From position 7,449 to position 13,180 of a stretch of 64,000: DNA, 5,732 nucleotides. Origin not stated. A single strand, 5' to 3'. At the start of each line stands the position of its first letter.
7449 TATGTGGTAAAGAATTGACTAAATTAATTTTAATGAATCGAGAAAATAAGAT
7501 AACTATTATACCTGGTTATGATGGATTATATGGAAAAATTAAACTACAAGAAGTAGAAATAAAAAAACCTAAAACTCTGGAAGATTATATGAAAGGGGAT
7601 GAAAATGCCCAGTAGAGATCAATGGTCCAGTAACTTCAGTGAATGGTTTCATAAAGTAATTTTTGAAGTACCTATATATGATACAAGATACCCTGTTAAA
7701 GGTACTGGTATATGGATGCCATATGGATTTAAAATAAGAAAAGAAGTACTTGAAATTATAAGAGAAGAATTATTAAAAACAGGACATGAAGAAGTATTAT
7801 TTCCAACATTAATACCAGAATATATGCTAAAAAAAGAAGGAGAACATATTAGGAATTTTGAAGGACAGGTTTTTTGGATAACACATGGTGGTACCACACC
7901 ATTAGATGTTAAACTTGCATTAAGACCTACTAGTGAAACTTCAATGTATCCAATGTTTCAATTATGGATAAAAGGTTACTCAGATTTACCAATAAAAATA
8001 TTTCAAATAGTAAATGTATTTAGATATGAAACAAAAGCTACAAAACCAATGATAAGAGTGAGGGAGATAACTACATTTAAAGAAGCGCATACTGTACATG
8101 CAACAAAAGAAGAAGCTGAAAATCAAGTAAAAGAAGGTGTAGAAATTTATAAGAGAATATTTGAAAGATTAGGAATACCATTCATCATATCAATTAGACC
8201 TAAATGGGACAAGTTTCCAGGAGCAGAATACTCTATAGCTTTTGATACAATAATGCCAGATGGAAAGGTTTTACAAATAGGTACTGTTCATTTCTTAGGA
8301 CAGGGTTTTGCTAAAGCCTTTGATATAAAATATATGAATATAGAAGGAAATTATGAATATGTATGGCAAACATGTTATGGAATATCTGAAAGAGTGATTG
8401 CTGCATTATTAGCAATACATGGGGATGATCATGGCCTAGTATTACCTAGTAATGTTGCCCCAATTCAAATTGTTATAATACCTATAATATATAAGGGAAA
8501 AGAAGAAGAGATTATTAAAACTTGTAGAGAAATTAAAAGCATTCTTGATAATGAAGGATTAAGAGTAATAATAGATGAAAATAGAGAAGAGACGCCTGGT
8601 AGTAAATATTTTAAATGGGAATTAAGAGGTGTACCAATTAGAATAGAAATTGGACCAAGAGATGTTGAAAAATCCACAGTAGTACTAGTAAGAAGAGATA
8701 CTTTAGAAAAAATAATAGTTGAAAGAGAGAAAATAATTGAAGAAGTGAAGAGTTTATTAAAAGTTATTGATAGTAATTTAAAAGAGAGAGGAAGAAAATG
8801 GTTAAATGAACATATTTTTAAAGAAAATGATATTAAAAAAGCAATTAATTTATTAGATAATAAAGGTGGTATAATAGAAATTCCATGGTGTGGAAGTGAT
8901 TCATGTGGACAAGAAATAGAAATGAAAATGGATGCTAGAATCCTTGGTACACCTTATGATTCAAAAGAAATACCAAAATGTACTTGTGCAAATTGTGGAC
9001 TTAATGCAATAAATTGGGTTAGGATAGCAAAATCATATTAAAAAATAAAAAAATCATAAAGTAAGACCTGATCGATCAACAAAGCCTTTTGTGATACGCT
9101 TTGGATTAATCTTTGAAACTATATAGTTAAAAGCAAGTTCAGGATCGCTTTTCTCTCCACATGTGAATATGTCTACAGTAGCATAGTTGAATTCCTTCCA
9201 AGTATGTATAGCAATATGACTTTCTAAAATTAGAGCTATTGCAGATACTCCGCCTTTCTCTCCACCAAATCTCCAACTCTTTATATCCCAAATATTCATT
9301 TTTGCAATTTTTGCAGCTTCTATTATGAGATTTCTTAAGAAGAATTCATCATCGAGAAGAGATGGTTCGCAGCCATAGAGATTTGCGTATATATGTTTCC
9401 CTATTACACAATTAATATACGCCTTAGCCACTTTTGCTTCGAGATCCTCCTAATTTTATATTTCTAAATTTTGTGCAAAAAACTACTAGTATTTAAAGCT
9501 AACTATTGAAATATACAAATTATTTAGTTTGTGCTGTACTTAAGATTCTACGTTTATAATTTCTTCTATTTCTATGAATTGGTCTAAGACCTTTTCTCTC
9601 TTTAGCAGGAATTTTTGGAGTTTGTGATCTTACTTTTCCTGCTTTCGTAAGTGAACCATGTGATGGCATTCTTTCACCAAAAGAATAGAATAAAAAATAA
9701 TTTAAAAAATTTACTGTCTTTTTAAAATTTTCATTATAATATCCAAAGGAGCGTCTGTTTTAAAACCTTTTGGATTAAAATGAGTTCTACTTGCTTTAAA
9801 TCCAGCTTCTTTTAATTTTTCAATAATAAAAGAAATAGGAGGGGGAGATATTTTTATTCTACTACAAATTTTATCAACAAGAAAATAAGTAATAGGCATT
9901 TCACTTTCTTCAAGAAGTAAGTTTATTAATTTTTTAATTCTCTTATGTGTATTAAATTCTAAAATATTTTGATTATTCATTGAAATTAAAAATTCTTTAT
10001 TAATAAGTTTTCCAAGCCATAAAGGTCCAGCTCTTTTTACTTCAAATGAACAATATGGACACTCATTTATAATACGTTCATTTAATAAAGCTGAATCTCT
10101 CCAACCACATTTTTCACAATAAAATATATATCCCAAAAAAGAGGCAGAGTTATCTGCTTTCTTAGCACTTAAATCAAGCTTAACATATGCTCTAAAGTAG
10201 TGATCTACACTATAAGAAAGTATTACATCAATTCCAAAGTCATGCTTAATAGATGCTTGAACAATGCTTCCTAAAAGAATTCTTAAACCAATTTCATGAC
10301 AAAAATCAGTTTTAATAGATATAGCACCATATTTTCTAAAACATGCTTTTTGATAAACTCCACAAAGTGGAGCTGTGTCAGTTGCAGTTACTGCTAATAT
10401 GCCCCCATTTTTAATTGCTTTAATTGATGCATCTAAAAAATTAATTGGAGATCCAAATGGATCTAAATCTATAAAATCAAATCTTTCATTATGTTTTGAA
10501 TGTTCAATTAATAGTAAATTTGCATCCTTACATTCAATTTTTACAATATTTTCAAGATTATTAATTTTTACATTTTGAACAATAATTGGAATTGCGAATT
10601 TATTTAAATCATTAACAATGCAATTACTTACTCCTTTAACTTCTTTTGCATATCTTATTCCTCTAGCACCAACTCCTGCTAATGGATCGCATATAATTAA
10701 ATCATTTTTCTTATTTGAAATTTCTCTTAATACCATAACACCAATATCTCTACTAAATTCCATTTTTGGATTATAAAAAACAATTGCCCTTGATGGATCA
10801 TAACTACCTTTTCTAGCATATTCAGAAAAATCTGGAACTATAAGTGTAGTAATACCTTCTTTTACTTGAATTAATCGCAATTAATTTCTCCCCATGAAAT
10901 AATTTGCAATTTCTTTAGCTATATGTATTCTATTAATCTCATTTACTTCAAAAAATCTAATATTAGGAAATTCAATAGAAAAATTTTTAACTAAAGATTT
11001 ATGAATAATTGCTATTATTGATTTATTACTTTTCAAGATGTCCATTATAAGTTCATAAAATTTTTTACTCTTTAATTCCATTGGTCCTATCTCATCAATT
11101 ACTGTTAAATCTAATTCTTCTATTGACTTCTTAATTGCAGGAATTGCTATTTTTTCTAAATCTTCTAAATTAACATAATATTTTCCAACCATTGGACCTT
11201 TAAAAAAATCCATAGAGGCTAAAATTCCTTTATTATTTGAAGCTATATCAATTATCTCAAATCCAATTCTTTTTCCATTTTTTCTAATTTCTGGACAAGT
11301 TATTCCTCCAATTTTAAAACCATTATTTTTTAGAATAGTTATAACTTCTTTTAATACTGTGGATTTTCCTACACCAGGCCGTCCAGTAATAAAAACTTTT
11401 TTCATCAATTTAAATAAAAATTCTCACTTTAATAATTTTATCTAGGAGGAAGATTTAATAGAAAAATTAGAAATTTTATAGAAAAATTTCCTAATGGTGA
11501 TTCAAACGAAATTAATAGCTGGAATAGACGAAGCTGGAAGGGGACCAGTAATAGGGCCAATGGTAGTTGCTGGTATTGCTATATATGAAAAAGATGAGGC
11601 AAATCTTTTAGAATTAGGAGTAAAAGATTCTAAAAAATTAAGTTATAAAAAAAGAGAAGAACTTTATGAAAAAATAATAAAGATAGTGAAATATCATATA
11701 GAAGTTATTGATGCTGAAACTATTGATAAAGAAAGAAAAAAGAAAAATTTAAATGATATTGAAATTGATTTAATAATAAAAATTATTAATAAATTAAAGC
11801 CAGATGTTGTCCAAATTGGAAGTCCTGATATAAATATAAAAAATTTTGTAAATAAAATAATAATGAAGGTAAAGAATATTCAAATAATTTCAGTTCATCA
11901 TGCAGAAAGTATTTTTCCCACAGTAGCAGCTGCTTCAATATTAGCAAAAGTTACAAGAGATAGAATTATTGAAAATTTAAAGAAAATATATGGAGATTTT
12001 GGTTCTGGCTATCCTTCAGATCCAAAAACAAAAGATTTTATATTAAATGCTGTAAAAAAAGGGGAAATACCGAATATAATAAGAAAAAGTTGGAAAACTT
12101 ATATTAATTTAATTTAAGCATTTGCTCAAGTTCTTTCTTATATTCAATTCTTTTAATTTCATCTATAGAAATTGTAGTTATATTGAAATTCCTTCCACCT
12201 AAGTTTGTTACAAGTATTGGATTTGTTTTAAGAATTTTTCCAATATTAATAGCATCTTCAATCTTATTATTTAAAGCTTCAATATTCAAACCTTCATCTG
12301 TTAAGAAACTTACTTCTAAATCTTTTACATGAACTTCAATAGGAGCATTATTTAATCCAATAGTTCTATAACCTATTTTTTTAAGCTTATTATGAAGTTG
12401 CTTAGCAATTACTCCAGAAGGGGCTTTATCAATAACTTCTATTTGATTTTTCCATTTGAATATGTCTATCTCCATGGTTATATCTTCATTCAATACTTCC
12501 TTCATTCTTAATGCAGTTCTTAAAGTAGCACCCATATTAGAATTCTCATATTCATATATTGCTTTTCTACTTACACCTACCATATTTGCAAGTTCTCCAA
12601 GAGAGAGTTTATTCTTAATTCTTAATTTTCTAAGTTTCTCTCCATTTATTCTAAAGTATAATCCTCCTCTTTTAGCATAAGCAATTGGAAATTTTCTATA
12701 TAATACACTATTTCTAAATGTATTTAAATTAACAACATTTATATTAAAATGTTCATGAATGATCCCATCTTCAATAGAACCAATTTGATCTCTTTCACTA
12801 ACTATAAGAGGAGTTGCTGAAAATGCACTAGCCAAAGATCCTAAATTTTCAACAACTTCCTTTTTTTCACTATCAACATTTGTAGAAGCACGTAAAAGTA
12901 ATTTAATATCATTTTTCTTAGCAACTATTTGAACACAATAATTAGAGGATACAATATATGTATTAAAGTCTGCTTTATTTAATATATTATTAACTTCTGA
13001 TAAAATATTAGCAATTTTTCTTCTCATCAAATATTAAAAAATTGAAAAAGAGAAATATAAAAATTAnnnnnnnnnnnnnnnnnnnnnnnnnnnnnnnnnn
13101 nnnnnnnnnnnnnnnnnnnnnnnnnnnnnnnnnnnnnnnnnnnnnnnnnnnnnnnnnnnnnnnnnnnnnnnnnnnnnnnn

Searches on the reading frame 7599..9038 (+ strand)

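Call 68: search_protein_families(library=pfam, max_evalue=0.00001, proteins=[window:7599-9038:+])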
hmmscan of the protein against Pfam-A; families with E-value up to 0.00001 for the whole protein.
window:7599-9038:+ (480 aa): 3 families
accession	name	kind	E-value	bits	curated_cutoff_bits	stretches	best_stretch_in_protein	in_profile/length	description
PF00587.30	tRNA-synt_2b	-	2e-35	122.9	29.3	1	103-273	8-178/179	tRNA synthetase class II core domain (G, H, P, S and T)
PF03129.25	HGTP_anticodon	-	8.5e-20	71.2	21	1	290-385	1-93/94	Anticodon binding domain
PF09180.16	ProRS-C_1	-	5.8e-16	58.8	31.5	1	415-480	4-71/71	Prolyl-tRNA synthetase, C-terminal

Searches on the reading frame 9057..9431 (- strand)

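Call 68: search_protein_families(library=pfam, max_evalue=0.00001, proteins=[window:9057-9431:-])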
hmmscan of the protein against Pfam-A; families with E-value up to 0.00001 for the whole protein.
window:9057-9431:- (125 aa): 1 family
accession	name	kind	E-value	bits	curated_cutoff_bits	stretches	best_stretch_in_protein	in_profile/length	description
PF02675.21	AdoMet_dc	-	2.2e-35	121.7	25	1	13-120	1-106/107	S-adenosylmethionine decarboxylase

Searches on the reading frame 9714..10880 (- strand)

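Call 68: search_protein_families(library=pfam, max_evalue=0.00001, proteins=[window:9714-10880:-])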
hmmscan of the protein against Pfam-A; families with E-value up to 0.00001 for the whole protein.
window:9714-10880:- (389 aa): 2 families
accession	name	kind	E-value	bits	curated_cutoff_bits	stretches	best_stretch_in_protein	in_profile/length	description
PF02005.22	TRM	-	1.2e-120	403.6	27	1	29-386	15-375/376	N2,N2-dimethylguanosine tRNA methyltransferase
PF02475.24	TRM5-TYW2_MTfase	-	2.9e-06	27.8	28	1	57-162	35-133/164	TRM5/TYW2 methyltransferase domain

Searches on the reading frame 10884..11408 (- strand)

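Call 68: search_protein_families(library=pfam, max_evalue=0.00001, proteins=[window:10884-11408:-])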
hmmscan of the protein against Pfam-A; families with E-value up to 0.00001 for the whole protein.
window:10884-11408:- (175 aa): 1 family
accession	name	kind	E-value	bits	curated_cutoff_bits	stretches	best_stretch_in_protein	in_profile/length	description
PF03266.21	NTPase_1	-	7.1e-55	185.8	23.9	1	4-167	1-167/168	NTPase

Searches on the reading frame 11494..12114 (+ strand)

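Call 68: search_protein_families(library=pfam, max_evalue=0.00001, proteins=[window:11494-12114:+])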
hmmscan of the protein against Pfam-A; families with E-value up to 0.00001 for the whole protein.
window:11494-12114:+ (207 aa): 1 family
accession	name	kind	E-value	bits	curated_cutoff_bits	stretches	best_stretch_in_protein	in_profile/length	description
PF01351.25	RNase_HII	-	7.7e-53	179.8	25.8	1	9-202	1-198/199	Ribonuclease HII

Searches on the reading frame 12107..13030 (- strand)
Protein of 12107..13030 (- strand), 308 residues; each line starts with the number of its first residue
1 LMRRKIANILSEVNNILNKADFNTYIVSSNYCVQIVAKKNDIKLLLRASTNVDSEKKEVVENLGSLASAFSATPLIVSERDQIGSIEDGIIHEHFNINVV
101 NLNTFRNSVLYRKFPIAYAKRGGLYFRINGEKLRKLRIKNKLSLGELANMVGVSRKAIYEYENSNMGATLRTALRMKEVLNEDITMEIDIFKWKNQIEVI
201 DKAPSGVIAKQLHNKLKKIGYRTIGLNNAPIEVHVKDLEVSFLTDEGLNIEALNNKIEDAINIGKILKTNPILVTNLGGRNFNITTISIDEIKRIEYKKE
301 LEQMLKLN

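Call 68: search_protein_families(library=pfam, max_evalue=0.00001, proteins=[window:12107-13030:-])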
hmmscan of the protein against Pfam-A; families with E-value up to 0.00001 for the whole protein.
window:12107-13030:- (308 aa): 2 families
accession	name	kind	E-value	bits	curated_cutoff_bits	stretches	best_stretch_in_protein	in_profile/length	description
PF01381.28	HTH_3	-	3.7e-08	33.7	23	1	133-184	1-52/55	Helix-turn-helix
PF12844.13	HTH_19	-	1.6e-07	31.6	30.2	1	130-183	1-54/64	Helix-turn-helix domain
